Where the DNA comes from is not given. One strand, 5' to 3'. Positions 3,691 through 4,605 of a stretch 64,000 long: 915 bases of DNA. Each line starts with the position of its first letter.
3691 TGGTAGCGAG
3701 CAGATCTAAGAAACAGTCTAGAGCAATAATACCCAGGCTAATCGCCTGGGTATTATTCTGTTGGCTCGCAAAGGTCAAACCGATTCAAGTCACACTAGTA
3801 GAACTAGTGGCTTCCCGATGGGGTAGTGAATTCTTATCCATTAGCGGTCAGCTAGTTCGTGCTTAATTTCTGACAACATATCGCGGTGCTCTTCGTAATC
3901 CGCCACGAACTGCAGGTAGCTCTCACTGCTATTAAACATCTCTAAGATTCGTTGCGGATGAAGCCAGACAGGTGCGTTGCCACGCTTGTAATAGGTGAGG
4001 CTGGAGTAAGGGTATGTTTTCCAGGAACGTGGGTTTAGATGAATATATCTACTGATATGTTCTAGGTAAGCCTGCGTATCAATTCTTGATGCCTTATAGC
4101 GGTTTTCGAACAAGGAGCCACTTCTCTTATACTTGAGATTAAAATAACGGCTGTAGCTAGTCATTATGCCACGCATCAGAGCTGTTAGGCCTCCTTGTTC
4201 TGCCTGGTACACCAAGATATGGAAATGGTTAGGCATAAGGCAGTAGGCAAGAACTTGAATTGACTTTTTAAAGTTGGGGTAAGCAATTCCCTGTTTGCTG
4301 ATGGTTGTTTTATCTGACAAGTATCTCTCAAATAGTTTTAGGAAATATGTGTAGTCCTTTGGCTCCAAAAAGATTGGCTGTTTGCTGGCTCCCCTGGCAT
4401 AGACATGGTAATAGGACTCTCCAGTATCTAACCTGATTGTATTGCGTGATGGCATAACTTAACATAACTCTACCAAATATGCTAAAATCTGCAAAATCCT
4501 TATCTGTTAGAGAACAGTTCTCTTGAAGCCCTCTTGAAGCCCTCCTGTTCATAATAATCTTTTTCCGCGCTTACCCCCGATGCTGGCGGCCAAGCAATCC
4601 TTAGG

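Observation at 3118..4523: IS200-type tnpA plus RAYT-like gene bracketed by inverted REP-like palindromes, with a third copy in the ileS leader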

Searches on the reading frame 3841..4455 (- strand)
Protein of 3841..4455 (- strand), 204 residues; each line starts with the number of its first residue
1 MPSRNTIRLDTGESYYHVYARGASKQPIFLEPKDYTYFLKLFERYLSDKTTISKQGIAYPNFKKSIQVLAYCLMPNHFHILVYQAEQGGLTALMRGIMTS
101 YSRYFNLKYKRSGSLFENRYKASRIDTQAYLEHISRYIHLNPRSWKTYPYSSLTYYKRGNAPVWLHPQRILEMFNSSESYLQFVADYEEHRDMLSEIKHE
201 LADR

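Call 6: search_protein_families(library=pfam, proteins=[window:3841-4455:-], max_evalue=0.01)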
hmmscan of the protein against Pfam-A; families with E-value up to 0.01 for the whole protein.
window:3841-4455:- (204 aa): 1 family
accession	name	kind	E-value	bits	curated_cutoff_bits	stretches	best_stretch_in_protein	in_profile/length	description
PF01797.21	Y1_Tnp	-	3.2e-11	43.9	23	1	63-139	38-119/121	Transposase IS200 like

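Call 7: search_protein_families(library=ncbifam, proteins=[window:3841-4455:-], max_evalue=0.01)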
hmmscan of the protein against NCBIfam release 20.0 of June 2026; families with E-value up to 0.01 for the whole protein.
window:3841-4455:- (204 aa): 1 family
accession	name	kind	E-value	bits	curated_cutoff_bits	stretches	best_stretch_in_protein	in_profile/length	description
NF047646.1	REP_Tyr_transpos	equivalog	1.5e-11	44.3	80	1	57-142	38-131/146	REP-associated tyrosine transposase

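Call 9: find_encoding_contigs(protein=window:3841-4455:-, flank=10000, max_places=10)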
Protein window:3841-4455:- (204 aa): 1 contig read that carries it; 1 place shown.
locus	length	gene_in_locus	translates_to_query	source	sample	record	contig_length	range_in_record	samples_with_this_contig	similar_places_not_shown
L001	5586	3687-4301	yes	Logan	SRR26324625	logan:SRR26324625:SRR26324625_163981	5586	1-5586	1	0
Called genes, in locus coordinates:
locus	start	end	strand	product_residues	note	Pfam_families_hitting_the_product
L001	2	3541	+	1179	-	?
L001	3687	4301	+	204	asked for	PF01797:Y1_Tnp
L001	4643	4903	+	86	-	PF01797:Y1_Tnp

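Call 14: find_homologous_proteins(query=window:3841-4455:-, max_evalue=0.001)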
Query window:3841-4455:- (204 aa): 2923 proteins with E <= 0.001 among 2943 candidates; the best 120 are listed.
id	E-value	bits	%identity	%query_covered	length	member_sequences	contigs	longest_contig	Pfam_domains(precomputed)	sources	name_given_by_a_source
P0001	1.2e-133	461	100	100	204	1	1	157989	PF01797.22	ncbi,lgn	ncbi:MAG: transposase [Patescibacteria group bacterium]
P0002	3.6e-111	388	83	100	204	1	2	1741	PF01797.22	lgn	-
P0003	1.0e-88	314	68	100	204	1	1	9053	PF01797.22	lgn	-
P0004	3.9e-88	312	67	100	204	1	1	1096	PF01797.22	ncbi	ncbi:MAG: transposase [Acidobacteriota bacterium]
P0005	1.2e-87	311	66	100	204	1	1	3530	PF01797.22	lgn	-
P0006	3.7e-87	309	66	100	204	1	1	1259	PF01797.22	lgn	-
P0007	6.0e-87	309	66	100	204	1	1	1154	PF01797.22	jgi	jgi:putative transposase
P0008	2.4e-86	307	65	100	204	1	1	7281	PF01797.22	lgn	-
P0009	2.6e-86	306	67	100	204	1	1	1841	PF01797.22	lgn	-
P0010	9.1e-86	305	64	100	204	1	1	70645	PF01797.22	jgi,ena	-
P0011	1.8e-85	304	66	100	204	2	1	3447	PF01797.22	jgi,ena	-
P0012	2.2e-85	303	66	100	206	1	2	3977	PF01797.22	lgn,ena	-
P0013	1.2e-84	301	66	100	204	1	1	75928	PF01797.22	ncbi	ncbi:MAG: transposase [Patescibacteria group bacterium]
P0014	1.3e-84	301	67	100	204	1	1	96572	PF01797.22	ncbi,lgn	-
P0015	1.7e-84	301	67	100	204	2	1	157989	PF01797.22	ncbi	ncbi:MAG: transposase [Patescibacteria group bacterium]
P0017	3.3e-84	300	65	100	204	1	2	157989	PF01797.22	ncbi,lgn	ncbi:MAG: transposase [Patescibacteria group bacterium]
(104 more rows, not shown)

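Call 16: find_encoding_contigs(protein=P0015, flank=10000, max_places=4)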
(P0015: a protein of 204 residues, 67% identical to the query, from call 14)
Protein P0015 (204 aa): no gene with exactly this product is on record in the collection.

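Call 17: find_encoding_contigs(protein=P0017, flank=10000, max_places=4)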
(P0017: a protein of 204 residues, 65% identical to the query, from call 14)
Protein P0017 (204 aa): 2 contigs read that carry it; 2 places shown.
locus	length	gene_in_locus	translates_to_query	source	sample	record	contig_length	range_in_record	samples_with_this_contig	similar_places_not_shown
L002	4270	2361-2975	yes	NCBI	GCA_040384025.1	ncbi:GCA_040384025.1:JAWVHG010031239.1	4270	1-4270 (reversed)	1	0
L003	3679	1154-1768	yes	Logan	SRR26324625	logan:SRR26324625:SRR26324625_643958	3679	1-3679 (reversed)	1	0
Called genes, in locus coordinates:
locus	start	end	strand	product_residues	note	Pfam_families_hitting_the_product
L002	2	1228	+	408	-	?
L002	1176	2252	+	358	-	-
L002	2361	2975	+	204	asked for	PF01797:Y1_Tnp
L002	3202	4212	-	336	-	PF02661:Fic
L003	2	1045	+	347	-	?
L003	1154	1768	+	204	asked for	PF01797:Y1_Tnp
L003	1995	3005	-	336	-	PF02661:Fic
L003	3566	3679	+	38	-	?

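Call 22: find_related_loci(query=A1, collection=genome_contigs, flank=10000)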
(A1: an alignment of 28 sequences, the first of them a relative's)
Query A1 (204 aa) in genome_contigs; peptide patterns used: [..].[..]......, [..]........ (x = any residue, [..] = any of these).
600 stretches matched a pattern (row limit reached: there are more); 579 encode a relative of the query (tblastn E <= 1e-3); the best 80 are kept; 80 distinct loci.
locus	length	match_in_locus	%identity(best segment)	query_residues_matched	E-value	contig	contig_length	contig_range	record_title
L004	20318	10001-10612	56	1-204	1e-78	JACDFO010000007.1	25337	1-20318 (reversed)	MAG: Candidatus Saccharibacteria bacterium isolate MGR_bin388 SD2905_NODE_243_length_25337_cov_1.104998, whole genome sh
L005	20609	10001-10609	57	1-203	4e-77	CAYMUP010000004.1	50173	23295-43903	MAG TPA_asm: uncultured Candidatus Saccharibacteria bacterium isolate SRP286056_co1_462 genome assembly, contig: NODE_67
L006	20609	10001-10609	56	1-203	4e-77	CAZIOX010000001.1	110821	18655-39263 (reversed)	MAG TPA_asm: uncultured Candidatus Saccharibacteria bacterium isolate SRP285395_co1_272 genome assembly, contig: NODE_14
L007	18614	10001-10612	54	1-204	6e-76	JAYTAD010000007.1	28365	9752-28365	MAG: Candidatus Saccharibacteria bacterium isolate GFS_1383 GFS_1383_6, whole genome shotgun sequence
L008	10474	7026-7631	53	1-203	2e-70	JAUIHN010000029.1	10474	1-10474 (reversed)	MAG: bacterium isolate Co_bin.21 NODE_35411_length_10474_cov_0.851165, whole genome shotgun sequence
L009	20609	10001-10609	52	1-204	1e-69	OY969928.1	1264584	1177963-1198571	MAG: uncultured Candidatus Saccharibacteria bacterium isolate MFD04212.bin.c.13 genome assembly, chromosome: 1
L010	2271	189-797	53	1-203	5e-71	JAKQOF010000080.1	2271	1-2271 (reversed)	MAG: bacterium isolate USDV_metabat.80_sub k141_561497, whole genome shotgun sequence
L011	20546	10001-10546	55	1-181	3e-68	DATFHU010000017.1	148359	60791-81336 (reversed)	MAG TPA_asm: Candidatus Saccharimonadales bacterium isolate SMAG_U8697 k141_2581229, whole genome shotgun sequence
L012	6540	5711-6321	59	1-203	1e-67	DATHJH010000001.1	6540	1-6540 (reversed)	MAG TPA_asm: Candidatus Limnocylindria bacterium isolate SMAG_U12547 k141_245905, whole genome shotgun sequence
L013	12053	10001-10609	48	1-203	6e-65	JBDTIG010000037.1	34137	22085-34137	MAG: Candidatus Saccharimonas sp. isolate cluster2_bin.293 k127_2300061, whole genome shotgun sequence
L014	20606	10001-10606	50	1-203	1e-63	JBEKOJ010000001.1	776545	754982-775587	MAG: Candidatus Saccharimonadales bacterium isolate SPRUCE 438 SPRUCE_438_1, whole genome shotgun sequence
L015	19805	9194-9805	48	1-203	3e-62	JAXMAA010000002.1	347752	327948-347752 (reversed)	MAG: Candidatus Saccharimonadales bacterium isolate STL-PAT16 C2.208.fa-2, whole genome shotgun sequence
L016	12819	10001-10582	47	1-201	1e-52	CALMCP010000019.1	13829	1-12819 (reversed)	MAG TPA_asm: uncultured Candidatus Saccharibacteria bacterium isolate ERR3519523_bin.44_CONCOCT_v1.1_MAG genome assembly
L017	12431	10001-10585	43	1-197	2e-52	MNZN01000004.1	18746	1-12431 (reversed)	MAG: Candidatus Saccharibacteria bacterium CG2_30_41_52 cg2_3.0_scaffold_2400_c, whole genome shotgun sequence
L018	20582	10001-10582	42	1-189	2e-49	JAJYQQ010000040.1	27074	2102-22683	MAG: bacterium isolate DS4.bin43 NODE_1788_length_27074_cov_2.072624, whole genome shotgun sequence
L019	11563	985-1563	44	1-188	3e-49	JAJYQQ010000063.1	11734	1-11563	MAG: bacterium isolate DS4.bin43 NODE_6700_length_11734_cov_2.251917, whole genome shotgun sequence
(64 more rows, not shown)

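Call 37: find_encoding_contigs(protein=P0002, flank=10000, max_places=4)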
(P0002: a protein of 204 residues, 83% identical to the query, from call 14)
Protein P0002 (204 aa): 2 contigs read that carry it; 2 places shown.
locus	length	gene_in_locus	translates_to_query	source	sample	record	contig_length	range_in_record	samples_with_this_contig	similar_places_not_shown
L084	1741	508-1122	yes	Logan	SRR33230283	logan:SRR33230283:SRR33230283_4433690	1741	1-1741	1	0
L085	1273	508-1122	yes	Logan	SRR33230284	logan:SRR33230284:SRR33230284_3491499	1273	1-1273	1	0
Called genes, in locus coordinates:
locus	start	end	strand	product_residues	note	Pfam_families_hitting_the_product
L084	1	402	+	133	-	?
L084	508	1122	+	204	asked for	PF01797:Y1_Tnp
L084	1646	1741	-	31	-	?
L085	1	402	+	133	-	?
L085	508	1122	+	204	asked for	PF01797:Y1_Tnp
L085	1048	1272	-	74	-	?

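Call 38: find_encoding_contigs(protein=P0014, flank=10000, max_places=4)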
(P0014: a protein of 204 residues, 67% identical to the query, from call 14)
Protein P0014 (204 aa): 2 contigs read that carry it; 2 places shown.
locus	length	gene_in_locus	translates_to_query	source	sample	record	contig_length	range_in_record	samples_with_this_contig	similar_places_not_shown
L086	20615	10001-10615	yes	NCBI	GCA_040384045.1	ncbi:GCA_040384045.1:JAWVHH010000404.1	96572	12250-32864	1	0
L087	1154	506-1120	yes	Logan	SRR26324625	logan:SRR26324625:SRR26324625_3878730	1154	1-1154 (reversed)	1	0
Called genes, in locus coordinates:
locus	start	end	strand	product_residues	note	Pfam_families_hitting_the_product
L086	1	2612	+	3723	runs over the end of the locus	PF16190:E1_FCCH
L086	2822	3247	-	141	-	PF01850:PIN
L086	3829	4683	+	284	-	-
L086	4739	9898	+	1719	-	-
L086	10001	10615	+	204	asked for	PF01797:Y1_Tnp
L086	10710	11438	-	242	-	-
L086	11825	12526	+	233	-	-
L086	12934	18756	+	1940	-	PF13884:Peptidase_S74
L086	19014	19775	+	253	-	PF00142:Fer4_NifH, PF01656:CbiA, PF02374:ArsA_ATPase (weak), PF06564:CBP_BcsQ, PF09140:MipZ, PF10609:ParA, PF13614:AAA_31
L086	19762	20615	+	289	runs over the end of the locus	PF02195:ParB_N, PF17762:HTH_ParB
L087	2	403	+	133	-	?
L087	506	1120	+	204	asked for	PF01797:Y1_Tnp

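Call 44: search_solved_structures(query=A1, max_evalue=1, show_alignments=3)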
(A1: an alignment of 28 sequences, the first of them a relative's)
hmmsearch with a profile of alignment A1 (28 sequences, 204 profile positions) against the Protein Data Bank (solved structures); distinct sequences matched with E-value up to 1: 3.
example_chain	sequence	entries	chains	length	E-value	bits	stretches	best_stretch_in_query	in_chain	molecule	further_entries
2xm3_A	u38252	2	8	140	0.34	13.8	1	64-138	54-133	TRANSPOSASE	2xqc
2xma_A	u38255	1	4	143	0.35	13.7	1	64-138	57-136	TRANSPOSASE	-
2xo6_A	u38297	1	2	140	0.68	12.8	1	64-109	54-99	TRANSPOSASE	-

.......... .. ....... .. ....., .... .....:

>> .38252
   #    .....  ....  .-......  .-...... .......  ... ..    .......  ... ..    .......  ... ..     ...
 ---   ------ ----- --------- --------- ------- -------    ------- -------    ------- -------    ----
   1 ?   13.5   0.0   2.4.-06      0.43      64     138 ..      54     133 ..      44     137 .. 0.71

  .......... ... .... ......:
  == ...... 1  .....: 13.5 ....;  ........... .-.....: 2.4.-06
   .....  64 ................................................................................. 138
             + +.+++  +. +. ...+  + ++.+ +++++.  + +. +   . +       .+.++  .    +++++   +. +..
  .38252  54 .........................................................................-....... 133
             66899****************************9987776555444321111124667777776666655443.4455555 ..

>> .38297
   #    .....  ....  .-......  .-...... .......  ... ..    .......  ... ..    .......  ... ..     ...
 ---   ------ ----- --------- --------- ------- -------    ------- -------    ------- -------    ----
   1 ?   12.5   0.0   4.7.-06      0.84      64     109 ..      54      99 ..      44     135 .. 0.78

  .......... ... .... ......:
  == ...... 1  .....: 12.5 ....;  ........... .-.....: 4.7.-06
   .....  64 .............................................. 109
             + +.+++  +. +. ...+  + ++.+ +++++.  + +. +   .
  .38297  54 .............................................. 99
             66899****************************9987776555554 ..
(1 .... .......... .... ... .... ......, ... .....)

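Call 52: predict_structure(alignment_id=A1)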
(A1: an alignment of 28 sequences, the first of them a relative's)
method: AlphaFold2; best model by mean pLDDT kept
length: 204 residues; sequences in the alignment: 28
mean_pLDDT: 89.4   pTM: 0.84
mean pLDDT of the five models: 89.4, 89.0, 88.0, 87.0, 86.8
residues with pLDDT >= 90: 152; 70-90: 27; 50-70: 22; < 50: 3
segments of 3 or more residues with pLDDT < 50: 1-3
pLDDT, mean of each block of 10 residues (from residue 1): 57 95 94 98 96 94 96 97 96 94 96 84 93 94 90 92 95 92 81 66 61
secondary structure, 60 per line:
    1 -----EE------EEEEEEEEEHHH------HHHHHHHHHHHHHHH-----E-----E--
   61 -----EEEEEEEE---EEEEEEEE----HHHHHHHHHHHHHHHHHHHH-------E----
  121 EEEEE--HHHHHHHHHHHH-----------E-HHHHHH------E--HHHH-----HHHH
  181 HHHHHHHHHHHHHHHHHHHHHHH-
elements in order: E14-22 H32-46 E66-73 E77-84 H89-108 E121-125 H128-139 H153-158 H168-171 H177-203

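Call 54: fold_search(model_id=the predicted structure, library=pdb)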
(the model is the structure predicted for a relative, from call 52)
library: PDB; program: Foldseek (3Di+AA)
matches with E <= 10: 1127; with E <= 0.001: 27
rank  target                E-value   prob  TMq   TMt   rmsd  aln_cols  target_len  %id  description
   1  4er8_A                4.1e-07  1.00  0.53  0.64   5.2       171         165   14  Structure of the REP associates tyrosine transposase bound to a REP hairpin (released 2012-08-15)
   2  2xo6_A                1.5e-05  1.00  0.41  0.59  10.0       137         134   13  DEINOCOCCUS RADIODURANS ISDRA2 TRANSPOSASE Y132F MUTANT COMPLEXED WITH LEFT END RECOGNITION AND CLEAVAGE SITE (released 2010-10-13)
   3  2xma_B                4.5e-05  1.00  0.41  0.59   5.1       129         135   13  DEINOCOCCUS RADIODURANS ISDRA2 TRANSPOSASE RIGHT END DNA COMPLEX (released 2010-10-13)
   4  2xo6_D                5.5e-05  1.00  0.41  0.61   5.1       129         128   13  DEINOCOCCUS RADIODURANS ISDRA2 TRANSPOSASE Y132F MUTANT COMPLEXED WITH LEFT END RECOGNITION AND CLEAVAGE SITE (released 2010-10-13)
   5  2xm3_A                5.5e-05  1.00  0.40  0.59   4.8       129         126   13  Deinococcus radiodurans ISDra2 Transposase Left end DNA complex (released 2010-10-13)
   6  2xqc_D                6.6e-05  1.00  0.41  0.60   9.7       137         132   13  DEINOCOCCUS RADIODURANS ISDRA2 TRANSPOSASE COMPLEXED WITH LEFT END RECOGNITION AND CLEAVAGE SITE AND ZN (released 2010-10-13)
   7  2xm3_C                7.0e-05  1.00  0.41  0.62   5.5       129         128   13  Deinococcus radiodurans ISDra2 Transposase Left end DNA complex (released 2010-10-13)
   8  2xm3_B                7.5e-05  1.00  0.41  0.61   5.4       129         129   13  Deinococcus radiodurans ISDra2 Transposase Left end DNA complex (released 2010-10-13)
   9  2xma_E                1.0e-04  1.00  0.41  0.57   8.8       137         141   14  DEINOCOCCUS RADIODURANS ISDRA2 TRANSPOSASE RIGHT END DNA COMPLEX (released 2010-10-13)
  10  2xm3_D                1.2e-04  1.00  0.41  0.62   5.2       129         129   13  Deinococcus radiodurans ISDra2 Transposase Left end DNA complex (released 2010-10-13)
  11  2xma_A                1.2e-04  1.00  0.41  0.58   5.1       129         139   13  DEINOCOCCUS RADIODURANS ISDRA2 TRANSPOSASE RIGHT END DNA COMPLEX (released 2010-10-13)
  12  2vjv_A                2.6e-04  1.00  0.40  0.62   4.9       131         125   10  Crystal structure of the IS608 transposase in complex with left end 26-mer DNA hairpin and a 6-mer DNA representing th (released 2008-02-19)
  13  2a6m_B                3.2e-04  1.00  0.40  0.52  13.8       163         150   12  Crystal Structure of the ISHp608 Transposase (released 2005-10-25)
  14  3otc_B                3.6e-04  0.99  0.36  0.30  12.5       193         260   10  Crystal structure of human tRNAHis guanylyltransferase (Thg1)- Native II (released 2010-11-17)
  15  3otc_A                3.8e-04  0.99  0.36  0.30  12.5       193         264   10  Crystal structure of human tRNAHis guanylyltransferase (Thg1)- Native II (released 2010-11-17)
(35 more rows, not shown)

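Call 70: search_protein_families(library=ncbifam, alignment_id=A1, max_evalue=0.01)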
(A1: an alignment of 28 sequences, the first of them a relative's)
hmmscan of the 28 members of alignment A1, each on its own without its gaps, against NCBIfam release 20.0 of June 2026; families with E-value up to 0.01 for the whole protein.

A. member 1, P0001 (204 aa): 1 family
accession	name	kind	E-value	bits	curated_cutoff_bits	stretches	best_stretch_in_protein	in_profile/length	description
NF047646.1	REP_Tyr_transpos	equivalog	1.5e-11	44.3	80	1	57-142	38-131/146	REP-associated tyrosine transposase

B. families by the number of members that match (of 28 scanned): 1 family
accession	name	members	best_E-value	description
NF047646.1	REP_Tyr_transpos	28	8.9e-13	REP-associated tyrosine transposase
